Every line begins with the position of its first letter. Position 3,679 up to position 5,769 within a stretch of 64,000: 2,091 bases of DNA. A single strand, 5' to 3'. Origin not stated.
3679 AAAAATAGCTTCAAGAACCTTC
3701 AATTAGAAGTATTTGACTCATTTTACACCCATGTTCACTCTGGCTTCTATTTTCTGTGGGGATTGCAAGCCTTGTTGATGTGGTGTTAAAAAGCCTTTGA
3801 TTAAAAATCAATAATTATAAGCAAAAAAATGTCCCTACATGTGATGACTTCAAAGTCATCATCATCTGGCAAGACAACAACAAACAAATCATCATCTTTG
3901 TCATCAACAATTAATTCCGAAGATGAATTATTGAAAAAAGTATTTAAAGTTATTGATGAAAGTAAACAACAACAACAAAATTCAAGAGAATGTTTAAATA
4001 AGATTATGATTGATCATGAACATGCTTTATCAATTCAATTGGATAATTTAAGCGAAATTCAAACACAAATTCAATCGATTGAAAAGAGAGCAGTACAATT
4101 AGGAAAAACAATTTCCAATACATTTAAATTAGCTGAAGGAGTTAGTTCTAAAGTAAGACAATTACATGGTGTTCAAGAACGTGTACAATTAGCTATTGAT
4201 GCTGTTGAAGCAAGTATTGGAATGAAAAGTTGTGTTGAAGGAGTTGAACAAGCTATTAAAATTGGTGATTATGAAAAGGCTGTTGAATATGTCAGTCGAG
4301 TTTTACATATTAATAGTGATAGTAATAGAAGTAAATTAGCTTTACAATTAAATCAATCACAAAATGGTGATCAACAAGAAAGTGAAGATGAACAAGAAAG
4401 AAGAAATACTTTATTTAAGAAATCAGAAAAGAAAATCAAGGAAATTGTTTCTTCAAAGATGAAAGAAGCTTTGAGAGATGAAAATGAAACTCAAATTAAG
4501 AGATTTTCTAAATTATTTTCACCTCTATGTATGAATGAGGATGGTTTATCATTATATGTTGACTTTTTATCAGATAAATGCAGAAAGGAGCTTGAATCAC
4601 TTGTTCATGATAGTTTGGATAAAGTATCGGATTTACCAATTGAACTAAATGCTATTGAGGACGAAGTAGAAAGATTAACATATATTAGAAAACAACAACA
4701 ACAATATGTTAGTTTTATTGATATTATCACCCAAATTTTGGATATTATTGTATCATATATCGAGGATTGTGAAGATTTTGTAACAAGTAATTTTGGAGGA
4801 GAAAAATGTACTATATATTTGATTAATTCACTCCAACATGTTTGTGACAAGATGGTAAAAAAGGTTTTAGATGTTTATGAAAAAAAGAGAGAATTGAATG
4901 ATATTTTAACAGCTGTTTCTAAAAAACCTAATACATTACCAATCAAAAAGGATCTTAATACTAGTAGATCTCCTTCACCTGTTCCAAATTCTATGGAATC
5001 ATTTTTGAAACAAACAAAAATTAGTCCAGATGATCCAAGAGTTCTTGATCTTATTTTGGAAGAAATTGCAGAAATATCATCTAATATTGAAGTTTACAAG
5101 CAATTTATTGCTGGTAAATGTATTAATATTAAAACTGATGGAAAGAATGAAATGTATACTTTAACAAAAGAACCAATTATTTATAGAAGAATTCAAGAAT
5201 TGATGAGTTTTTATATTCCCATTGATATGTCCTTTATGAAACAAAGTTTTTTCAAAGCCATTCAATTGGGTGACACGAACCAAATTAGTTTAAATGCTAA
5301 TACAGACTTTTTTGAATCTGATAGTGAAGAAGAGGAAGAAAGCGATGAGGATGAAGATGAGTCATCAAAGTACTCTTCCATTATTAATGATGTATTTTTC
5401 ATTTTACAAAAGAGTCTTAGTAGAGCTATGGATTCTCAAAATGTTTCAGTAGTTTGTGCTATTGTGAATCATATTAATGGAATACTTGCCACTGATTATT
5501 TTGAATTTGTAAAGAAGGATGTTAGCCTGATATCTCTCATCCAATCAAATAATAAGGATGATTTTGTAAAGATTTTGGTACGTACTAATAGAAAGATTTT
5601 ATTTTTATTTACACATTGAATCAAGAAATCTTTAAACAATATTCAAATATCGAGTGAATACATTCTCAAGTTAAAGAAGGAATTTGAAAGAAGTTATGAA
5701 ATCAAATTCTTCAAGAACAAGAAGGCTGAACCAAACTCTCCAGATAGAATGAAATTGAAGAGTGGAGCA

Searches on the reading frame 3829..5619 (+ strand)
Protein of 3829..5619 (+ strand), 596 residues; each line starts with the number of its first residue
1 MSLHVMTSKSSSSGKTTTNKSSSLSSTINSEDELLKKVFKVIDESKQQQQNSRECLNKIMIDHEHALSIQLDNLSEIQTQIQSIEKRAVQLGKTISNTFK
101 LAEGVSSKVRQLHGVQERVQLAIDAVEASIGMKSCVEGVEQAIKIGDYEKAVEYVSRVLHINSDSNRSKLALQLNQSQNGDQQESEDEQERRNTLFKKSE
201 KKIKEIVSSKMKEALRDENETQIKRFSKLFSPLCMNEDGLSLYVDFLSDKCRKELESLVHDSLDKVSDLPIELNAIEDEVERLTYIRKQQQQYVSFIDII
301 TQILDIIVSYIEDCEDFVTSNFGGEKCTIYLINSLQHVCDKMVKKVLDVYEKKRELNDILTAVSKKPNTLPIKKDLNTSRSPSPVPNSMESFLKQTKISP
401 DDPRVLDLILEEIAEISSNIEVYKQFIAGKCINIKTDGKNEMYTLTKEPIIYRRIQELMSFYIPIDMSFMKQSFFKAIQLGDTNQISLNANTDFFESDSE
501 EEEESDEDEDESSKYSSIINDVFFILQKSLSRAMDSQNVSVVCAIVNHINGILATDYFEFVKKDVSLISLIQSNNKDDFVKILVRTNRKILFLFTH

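Call 10: search_protein_families(library=pfam, proteins=[window:3829-5619:+], max_evalue=0.00001)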
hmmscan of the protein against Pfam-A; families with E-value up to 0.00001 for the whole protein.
window:3829-5619:+ (596 aa): 2 families
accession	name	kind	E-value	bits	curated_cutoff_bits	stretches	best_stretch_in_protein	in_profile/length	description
PF08318.18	COG4_m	-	9.5e-56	189.6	27.1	1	225-564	1-290/291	COG4 transport protein, middle alpha-helical bundle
PF20663.3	COG4_N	-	1.8e-22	79.9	27.3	1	71-171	1-101/107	Conserved oligomeric Golgi complex subunit 4, N-terminal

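Call 11: find_encoding_contigs(protein=window:3829-5619:+, flank=2000, max_places=3)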
Protein window:3829-5619:+ (596 aa): no gene with exactly this product is on record in the collection.
